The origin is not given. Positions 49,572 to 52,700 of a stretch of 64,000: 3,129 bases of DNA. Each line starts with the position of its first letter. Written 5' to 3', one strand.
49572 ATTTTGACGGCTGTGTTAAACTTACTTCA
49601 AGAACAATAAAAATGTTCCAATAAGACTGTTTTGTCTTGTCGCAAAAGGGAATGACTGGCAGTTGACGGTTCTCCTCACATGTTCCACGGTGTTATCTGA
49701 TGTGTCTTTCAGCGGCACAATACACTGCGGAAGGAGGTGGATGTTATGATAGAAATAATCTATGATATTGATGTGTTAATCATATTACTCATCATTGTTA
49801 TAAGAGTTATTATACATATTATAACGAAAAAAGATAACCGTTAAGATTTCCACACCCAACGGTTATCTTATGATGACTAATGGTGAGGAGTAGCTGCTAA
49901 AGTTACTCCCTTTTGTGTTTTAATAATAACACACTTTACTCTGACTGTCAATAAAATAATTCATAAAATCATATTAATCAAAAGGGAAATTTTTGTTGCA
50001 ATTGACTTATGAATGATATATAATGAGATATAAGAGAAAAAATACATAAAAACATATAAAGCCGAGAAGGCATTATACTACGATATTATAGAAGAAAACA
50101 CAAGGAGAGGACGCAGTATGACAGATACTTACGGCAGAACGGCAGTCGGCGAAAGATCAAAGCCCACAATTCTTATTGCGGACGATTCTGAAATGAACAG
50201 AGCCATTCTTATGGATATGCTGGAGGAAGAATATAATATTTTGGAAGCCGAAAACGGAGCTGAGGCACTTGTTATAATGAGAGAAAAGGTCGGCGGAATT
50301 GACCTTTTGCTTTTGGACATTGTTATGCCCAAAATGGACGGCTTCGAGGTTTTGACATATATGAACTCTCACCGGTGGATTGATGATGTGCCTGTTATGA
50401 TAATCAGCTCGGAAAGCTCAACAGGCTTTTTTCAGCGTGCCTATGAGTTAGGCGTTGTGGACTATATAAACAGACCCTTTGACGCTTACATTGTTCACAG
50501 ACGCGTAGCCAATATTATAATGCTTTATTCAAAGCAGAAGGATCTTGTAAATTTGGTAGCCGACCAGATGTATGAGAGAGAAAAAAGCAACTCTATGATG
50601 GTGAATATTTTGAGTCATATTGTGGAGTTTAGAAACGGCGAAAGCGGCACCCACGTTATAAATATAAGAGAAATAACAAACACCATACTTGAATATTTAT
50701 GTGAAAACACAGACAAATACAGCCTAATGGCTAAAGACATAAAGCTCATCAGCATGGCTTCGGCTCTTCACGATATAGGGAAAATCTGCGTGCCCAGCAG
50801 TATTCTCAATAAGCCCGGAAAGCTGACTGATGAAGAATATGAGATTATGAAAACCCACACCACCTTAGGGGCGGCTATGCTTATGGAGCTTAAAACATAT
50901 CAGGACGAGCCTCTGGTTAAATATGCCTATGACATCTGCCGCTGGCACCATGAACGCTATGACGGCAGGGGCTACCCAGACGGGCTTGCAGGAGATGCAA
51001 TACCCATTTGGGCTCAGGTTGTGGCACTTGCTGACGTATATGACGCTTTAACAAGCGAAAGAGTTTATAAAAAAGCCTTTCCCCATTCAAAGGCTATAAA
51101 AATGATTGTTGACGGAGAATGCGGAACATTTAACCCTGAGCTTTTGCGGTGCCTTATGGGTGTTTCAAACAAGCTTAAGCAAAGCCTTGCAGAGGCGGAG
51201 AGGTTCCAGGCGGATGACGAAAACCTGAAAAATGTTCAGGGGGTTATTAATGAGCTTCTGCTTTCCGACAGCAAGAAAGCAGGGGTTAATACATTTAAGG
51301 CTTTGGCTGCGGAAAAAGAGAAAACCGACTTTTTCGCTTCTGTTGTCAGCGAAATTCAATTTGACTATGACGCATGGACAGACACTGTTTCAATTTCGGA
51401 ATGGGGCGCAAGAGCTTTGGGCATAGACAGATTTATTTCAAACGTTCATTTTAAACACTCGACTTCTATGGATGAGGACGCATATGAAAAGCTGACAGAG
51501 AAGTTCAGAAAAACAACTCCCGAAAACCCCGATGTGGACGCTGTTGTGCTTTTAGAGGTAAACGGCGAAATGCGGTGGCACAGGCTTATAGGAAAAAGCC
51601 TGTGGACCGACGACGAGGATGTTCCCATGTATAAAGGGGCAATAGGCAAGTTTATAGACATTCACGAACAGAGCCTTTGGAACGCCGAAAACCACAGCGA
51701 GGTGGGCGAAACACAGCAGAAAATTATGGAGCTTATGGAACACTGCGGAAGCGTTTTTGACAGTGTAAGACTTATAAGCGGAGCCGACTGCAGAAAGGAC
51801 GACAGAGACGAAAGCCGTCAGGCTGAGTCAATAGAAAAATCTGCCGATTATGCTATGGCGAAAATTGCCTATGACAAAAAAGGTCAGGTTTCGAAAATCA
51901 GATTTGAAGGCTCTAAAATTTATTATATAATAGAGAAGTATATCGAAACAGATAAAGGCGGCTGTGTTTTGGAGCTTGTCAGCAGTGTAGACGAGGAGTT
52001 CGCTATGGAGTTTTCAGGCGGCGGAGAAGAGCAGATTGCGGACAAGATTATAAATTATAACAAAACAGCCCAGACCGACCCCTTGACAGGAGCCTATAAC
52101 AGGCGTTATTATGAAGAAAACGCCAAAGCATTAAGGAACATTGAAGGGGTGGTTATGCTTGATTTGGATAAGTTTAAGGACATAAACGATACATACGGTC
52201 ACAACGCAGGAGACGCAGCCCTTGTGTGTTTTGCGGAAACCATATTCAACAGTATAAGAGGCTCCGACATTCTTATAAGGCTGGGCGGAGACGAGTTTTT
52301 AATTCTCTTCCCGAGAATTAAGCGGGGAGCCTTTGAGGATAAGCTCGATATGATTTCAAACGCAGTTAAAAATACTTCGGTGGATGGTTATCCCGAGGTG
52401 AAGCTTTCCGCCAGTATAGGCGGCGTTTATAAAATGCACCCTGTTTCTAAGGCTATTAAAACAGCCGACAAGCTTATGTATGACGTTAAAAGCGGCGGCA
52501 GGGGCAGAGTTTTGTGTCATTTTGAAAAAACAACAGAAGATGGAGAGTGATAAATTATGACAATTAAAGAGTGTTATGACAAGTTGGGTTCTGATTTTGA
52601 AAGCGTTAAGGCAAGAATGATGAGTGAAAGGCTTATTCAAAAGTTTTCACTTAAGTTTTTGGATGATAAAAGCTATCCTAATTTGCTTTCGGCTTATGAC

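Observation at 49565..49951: Candidate type I toxin-antitoxin module: 32-aa hydrophobic peptide with a long structured leader and a convergent antisense RNA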

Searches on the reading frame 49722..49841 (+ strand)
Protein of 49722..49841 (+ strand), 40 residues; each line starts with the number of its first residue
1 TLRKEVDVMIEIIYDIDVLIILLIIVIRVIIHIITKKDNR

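Call 6: search_protein_families(library=pfam, proteins=[window:49746-49841:+, window:49737-49841:+], max_evalue=10)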
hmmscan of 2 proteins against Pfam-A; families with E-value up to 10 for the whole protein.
seq(32 aa): 2 families
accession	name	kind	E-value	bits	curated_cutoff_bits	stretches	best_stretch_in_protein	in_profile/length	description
PF12669.12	FeoB_associated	-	0.47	11.2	27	1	8-31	3-26/44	FeoB-associated Cys-rich membrane protein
PF17359.7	DUF5385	-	0.8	9.7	25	1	11-31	8-28/217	Family of unknown function (DUF5385)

seq(35 aa): 2 families
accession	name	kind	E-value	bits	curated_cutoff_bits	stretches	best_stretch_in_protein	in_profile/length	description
PF12669.12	FeoB_associated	-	0.59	10.9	27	1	11-34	3-26/44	FeoB-associated Cys-rich membrane protein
PF17359.7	DUF5385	-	1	9.4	25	1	14-34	8-28/217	Family of unknown function (DUF5385)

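Call 7: search_protein_families(library=ncbifam, proteins=[window:49746-49841:+, window:49737-49841:+], max_evalue=10)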
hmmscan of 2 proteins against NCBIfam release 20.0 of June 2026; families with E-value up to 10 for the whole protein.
seq(32 aa): 1 family
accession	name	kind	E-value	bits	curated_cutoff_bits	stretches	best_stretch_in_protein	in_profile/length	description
NF002355.0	PRK01318.2-2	equivalog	0.16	10.4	891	1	3-30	392-419/602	membrane protein insertase YidC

seq(35 aa): 1 family
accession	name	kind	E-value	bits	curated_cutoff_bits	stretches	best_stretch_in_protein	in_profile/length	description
NF002355.0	PRK01318.2-2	equivalog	0.061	11.8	891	1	2-33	388-419/602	membrane protein insertase YidC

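Call 30: find_related_loci(query=A3, collection=viral_contigs, flank=2000)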
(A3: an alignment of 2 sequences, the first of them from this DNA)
Query A3 (32 aa) in viral_contigs; peptide patterns used: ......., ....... (x = any residue, [..] = any of these).
329 stretches matched a pattern, but none encodes a relative of the query by tblastn (E <= 1e-3).

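Call 39: search_protein_representatives(protein=window:49746-49841:+)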
Query: 32 residues. Proteins with E-value up to 0.001 (for the whole library): 1; up to 1e-10: 0; up to 1e-30: 0. The best 1 are listed.
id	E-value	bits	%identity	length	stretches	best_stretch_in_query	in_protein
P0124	7.5e-08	46.2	91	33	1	1-32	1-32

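Call 41: find_encoding_contigs(protein=P0124, flank=5000, max_places=10)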
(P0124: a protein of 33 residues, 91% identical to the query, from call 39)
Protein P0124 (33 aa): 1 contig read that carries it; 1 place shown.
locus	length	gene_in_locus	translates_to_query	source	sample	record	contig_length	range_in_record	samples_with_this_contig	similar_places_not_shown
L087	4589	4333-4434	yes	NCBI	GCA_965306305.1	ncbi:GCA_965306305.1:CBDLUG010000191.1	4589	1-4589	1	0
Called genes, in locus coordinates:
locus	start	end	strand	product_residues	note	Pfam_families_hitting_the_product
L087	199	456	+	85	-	-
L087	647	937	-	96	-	PF01985:CRS1_YhbY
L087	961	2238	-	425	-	PF01018:GTP1_OBG, PF00025:Arf (weak), PF01926:MMR_HSR1, PF02421:FeoB_N, PF09269:DUF1967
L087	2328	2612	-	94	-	PF01016:Ribosomal_L27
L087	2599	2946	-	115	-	PF04327:Peptidase_Prp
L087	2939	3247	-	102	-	PF00829:Ribosomal_L21p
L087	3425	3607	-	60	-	PF15738:YafQ_toxin, PF05016:ParE_toxin (weak)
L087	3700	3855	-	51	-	-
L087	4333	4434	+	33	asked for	-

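Call 43: list_cluster_members(proteins=[P0124, window:49746-49841:+, window:49737-49841:+])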
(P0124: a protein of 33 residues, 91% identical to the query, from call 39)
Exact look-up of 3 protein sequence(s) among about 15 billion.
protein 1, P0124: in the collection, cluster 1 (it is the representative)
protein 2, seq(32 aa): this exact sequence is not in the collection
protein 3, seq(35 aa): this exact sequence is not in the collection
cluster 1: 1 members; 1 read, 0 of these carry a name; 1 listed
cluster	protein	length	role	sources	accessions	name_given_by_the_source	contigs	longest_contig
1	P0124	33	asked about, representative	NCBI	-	-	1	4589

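Call 46: search_dna_similar(query=window:49746-49841:+, collection=plasmids, mode=protein, max_evalue=10)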
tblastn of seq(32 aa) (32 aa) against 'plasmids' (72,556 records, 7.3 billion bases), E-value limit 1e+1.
No match.

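Call 57: find_homologous_proteins(query=window:49722-49841:+, max_evalue=10)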
Query window:49722-49841:+ (40 aa): 1 proteins with E <= 10 among 1 candidates.
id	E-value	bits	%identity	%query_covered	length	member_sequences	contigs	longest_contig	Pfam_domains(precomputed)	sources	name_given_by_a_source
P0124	7.2e-7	46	91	80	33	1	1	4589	-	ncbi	-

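Call 80: search_protein_families(library=phrogs, proteins=[window:49746-49841:+], max_evalue=1)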
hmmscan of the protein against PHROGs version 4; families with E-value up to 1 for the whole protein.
seq(32 aa): 0 families

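Call 82: search_solved_structures(query=window:49746-49841:+, max_evalue=10)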
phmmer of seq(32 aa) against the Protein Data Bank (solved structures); distinct sequences matched with E-value up to 10: 0.

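Call 98: search_dna_similar(query=window:49746-49841:+, collection=phages, mode=protein, max_evalue=10)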
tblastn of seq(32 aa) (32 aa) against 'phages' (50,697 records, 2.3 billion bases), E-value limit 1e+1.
No match.

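Call 99: search_protein_families(library=pfam, proteins=[L087:3700-3855:-, L087:3425-3607:-, L087:199-456:+], max_evalue=0.01)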
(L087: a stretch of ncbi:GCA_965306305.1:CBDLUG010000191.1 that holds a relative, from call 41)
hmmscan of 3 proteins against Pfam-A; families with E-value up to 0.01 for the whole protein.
L087:3700-3855:- (51 aa): 0 families

L087:3425-3607:- (60 aa): 2 families
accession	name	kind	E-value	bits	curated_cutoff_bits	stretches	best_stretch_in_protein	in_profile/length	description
PF15738.11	YafQ_toxin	-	4.6e-22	78.5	30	1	1-60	32-87/88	Bacterial toxin of type II toxin-antitoxin system, YafQ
PF05016.21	ParE_toxin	-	2e-05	25.5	23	1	17-59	53-88/89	ParE toxin of type II toxin-antitoxin system, parDE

L087:199-456:+ (85 aa): 0 families

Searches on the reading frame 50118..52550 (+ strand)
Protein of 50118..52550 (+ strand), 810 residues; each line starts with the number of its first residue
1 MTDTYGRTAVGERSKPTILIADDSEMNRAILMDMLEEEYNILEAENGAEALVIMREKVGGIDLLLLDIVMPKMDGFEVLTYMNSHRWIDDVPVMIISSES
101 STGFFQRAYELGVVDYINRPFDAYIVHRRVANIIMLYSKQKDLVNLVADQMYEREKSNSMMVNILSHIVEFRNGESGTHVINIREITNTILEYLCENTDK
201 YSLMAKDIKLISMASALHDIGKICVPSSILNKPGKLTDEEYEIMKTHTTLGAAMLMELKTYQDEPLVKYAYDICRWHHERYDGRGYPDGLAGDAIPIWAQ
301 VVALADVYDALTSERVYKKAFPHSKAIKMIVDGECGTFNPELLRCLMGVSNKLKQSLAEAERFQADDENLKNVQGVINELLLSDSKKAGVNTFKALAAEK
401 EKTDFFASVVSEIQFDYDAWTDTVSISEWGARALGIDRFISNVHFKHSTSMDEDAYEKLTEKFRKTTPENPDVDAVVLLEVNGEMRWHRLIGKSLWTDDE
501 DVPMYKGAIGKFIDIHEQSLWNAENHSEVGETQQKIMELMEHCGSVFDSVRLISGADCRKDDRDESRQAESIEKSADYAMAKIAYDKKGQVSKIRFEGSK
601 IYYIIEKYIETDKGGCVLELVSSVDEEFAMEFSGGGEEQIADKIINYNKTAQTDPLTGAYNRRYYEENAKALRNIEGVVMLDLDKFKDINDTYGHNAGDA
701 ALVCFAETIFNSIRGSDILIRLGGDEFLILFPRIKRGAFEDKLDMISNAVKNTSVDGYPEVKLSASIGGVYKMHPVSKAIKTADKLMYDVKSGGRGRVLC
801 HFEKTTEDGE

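Call 12: find_encoding_contigs(protein=window:50118-52550:+, flank=4000, max_places=6)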
Protein window:50118-52550:+ (810 aa): 2 contigs read that carry it; 2 places shown.
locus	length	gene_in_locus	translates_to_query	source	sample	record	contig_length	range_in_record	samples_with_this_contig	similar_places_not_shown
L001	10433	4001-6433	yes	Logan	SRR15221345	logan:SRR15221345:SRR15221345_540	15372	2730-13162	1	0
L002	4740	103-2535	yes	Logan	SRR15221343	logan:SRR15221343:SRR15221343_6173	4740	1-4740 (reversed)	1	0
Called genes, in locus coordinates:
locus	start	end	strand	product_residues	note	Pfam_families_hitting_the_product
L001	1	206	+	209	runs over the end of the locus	PF04203:Sortase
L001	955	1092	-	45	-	-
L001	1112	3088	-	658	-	PF02368:Big_2, PF26182:Ig_NUP210_5th (weak), PF22359:Big-like (faint), PF26918:Ig_Eae (faint), PF02368:Big_2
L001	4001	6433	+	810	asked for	PF00072:Response_reg, PF13487:HD_5, PF01966:HD, PF00990:GGDEF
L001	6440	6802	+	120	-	PF01627:Hpt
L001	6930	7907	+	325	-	-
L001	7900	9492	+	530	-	PF00512:HisKA, PF02518:HATPase_c, PF00072:Response_reg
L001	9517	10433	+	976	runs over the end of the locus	PF02743:dCache_1 (faint), PF00512:HisKA, PF02518:HATPase_c, PF00072:Response_reg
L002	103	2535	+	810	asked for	PF00072:Response_reg, PF13487:HD_5, PF01966:HD, PF00990:GGDEF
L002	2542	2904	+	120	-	PF01627:Hpt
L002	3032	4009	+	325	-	-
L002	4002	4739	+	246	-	?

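Call 18: find_related_loci(query=window:50118-52547:+, collection=genome_contigs, flank=6000)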
Query window:50118-52547:+ (810 aa) in genome_contigs; peptide patterns used: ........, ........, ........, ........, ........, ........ (x = any residue, [..] = any of these).
600 stretches matched a pattern (row limit reached: there are more); 584 encode a relative of the query (tblastn E <= 1e-3); the best 80 are kept; 80 distinct loci.
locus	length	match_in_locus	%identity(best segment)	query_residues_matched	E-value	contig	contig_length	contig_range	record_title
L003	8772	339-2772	92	1-810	0e+0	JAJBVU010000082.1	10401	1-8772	MAG: Eubacterium sp. isolate U_127185 U_127185=NODE_1219_length_10401_cov_8.638508, whole genome shotgun sequence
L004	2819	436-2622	41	13-770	0e+0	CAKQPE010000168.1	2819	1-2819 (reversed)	MAG: uncultured Eubacteriales bacterium isolate REFINED_METABAT215_TOP10_CONTIGS_1500_ASSEMBLY_K77_MERGED__Hadza_MoBio_h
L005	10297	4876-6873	51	10-796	1e-172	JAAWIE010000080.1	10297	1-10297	MAG: Lawsonibacter sp. isolate ABMPRH_160_1 SL341416_scaffold_14368, whole genome shotgun sequence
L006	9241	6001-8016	53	12-809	4e-172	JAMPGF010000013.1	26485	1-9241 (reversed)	MAG: Butyricicoccus sp. isolate NALB_7863_12 Scaffold_#13__SCF_013___26485_bp, whole genome shotgun sequence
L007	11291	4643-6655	51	6-797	2e-170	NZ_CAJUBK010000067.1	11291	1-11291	MAG: uncultured Oscillibacter sp. isolate MGBC125253, whole genome shotgun sequence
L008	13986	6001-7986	52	15-797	5e-170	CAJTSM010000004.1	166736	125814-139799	MAG TPA_asm: uncultured Oscillibacter sp. isolate MGBC113262 genome assembly, contig: MGBC113262.4, whole genome shotgun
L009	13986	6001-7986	52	15-797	4e-170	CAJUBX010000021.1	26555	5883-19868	MAG TPA_asm: uncultured Oscillibacter sp. isolate MGBC129315 genome assembly, contig: MGBC129315.21, whole genome shotgu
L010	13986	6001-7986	51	15-797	1e-169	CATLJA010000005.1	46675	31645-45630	MAG TPA_asm: uncultured Oscillibacter sp. isolate MGG02999_1680015431 genome assembly, contig: ERR2136575_228, whole gen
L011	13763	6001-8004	48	9-797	5e-165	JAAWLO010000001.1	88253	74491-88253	MAG: Oscillibacter sp. isolate ABMPRH_166_2 SL341411_scaffold_410, whole genome shotgun sequence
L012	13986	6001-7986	50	15-797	5e-165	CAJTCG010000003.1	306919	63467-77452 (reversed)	Oscillospiraceae bacterium isolate A57_49.OR.DSS genome assembly, contig: MGBC000069.3, whole genome shotgun sequence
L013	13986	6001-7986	51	15-797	6e-165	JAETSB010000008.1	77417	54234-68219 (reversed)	MAG: Oscillospiraceae bacterium isolate S31_Bin2 scaffold_475, whole genome shotgun sequence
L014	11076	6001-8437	50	15-810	1e-162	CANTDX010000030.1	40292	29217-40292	MAG TPA_asm: uncultured Dorea sp. isolate SRR18243811_bin.30_metawrap_v1.3_MAG genome assembly, contig: NODE.1133_length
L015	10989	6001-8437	50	15-810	2e-162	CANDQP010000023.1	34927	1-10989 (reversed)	MAG TPA_asm: uncultured Dorea sp. isolate SRR15214599_bin.41_metawrap_v1.3_MAG genome assembly, contig: NODE.874_length_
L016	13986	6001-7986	51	15-797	7e-169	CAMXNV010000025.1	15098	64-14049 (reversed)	MAG TPA_asm: uncultured Oscillibacter sp. isolate SRR14920974_bin.35_metawrap_v1.3_MAG genome assembly, contig: NODE.192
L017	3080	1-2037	49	34-808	3e-164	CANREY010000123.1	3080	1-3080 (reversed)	MAG: uncultured Oscillospiraceae bacterium isolate Lapin-024__bin83 genome assembly, contig: Lapin-024__NODE_37871_lengt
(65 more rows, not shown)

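Call 23: find_homologous_proteins(query=window:50118-52547:+, max_evalue=1e-100)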
Query window:50118-52547:+ (810 aa): 8000 proteins with E <= 1e-100 among 8000 candidates; the best 120 are listed.
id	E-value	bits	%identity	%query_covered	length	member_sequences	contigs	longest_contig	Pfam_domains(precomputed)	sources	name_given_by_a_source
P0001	0.0e+0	1835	100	100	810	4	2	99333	PF13487.13,PF01966.29,PF00990.27,PF00072.31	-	-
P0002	0.0e+0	1490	80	100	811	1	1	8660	PF13487.13,PF01966.29,PF00990.27,PF00072.31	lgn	-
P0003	0.0e+0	1051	91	63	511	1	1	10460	PF00990.27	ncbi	-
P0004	1.7e-237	809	49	96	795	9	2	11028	PF13487.13,PF01966.29,PF00990.27,PF00072.31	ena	-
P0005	3.4e-236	804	48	96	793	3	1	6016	PF13487.13,PF01966.29,PF00990.27,PF00072.31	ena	-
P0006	3.8e-233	794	49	96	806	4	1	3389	PF13487.13,PF01966.29,PF00990.27,PF00072.31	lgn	-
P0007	2.2e-231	788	51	65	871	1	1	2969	PF13487.13,PF01966.29,PF00990.27,PF00072.31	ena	-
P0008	3.1e-227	775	49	96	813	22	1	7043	PF13487.13,PF01966.29,PF00990.27,PF00072.31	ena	-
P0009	8.0e-227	773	48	96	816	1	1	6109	PF13487.13,PF01966.29,PF00990.27,PF00072.31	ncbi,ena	-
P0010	2.9e-226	771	48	96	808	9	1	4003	PF13487.13,PF01966.29,PF00990.27,PF00072.31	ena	-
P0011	3.0e-226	771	48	97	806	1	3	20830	PF13487.13,PF01966.29,PF00990.27,PF00072.31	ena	-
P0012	3.9e-226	771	47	97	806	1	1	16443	PF13487.13,PF01966.29,PF00990.27,PF00072.31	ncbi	-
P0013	2.1e-225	769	47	97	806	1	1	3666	PF13487.13,PF01966.29,PF00990.27,PF00072.31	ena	-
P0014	2.1e-225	769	49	96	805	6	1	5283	PF13487.13,PF01966.29,PF00990.27,PF00072.31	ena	-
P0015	2.4e-225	768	47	97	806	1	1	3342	PF13487.13,PF01966.29,PF00990.27,PF00072.31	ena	-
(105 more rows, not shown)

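Call 24: find_encoding_contigs(protein=P0002, flank=6000, max_places=6)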
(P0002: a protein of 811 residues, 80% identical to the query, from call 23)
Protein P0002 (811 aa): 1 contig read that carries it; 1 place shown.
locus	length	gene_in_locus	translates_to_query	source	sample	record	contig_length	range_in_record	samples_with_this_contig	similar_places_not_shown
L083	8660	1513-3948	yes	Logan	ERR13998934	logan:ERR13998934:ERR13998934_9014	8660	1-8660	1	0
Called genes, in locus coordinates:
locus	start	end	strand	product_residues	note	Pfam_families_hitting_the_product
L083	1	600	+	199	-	?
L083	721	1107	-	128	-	PF15919:HicB_lk_antitox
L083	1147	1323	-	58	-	PF07927:HicA_toxin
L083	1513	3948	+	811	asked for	PF00072:Response_reg, PF13487:HD_5, PF01966:HD, PF00990:GGDEF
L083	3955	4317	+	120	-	PF01627:Hpt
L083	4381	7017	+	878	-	PF00512:HisKA, PF02518:HATPase_c, PF00072:Response_reg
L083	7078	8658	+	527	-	?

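Call 25: list_cluster_members(proteins=[P0001])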
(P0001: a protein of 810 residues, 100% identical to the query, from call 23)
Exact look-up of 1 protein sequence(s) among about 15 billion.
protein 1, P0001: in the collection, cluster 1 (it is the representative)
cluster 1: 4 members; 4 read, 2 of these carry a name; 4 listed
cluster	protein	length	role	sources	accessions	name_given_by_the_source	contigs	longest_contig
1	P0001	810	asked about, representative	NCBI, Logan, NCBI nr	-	-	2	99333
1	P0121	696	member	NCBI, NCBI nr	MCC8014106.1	MAG: response regulator [Eubacterium sp.] | response regulator [Eubacterium sp.]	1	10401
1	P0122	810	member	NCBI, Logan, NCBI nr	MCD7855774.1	MAG: diguanylate cyclase [Clostridiales bacterium] | diguanylate cyclase [Clostridiales bacterium]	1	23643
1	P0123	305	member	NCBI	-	-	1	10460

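Call 26: find_encoding_contigs(protein=P0122, flank=6000, max_places=6)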
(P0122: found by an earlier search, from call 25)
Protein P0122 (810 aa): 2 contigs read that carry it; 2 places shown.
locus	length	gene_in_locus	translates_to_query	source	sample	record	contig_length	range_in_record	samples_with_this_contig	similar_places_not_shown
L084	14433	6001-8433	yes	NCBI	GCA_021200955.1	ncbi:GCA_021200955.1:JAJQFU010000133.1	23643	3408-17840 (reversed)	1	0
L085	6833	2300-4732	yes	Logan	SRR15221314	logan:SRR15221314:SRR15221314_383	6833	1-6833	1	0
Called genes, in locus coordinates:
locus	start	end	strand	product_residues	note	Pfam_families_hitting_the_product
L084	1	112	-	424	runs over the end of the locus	PF07949:YbbR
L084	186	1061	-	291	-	PF19293:CdaA_N, PF02457:DAC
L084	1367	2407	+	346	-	PF01118:Semialdhyde_dh, PF22698:Semialdhyde_dhC_1, PF02774:Semialdhyde_dhC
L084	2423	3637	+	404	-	PF01960:ArgJ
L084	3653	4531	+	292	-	PF00696:AA_kinase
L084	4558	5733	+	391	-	PF00202:Aminotran_3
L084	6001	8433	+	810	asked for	PF00072:Response_reg, PF13487:HD_5, PF01966:HD, PF00990:GGDEF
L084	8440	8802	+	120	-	PF01627:Hpt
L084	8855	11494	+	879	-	PF00512:HisKA, PF02518:HATPase_c, PF00072:Response_reg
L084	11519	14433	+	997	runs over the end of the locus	PF02743:dCache_1 (weak), PF00512:HisKA, PF02518:HATPase_c, PF00072:Response_reg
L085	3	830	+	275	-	?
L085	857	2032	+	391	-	PF00202:Aminotran_3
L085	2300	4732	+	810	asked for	PF00072:Response_reg, PF13487:HD_5, PF01966:HD, PF00990:GGDEF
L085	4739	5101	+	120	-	PF01627:Hpt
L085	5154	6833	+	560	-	?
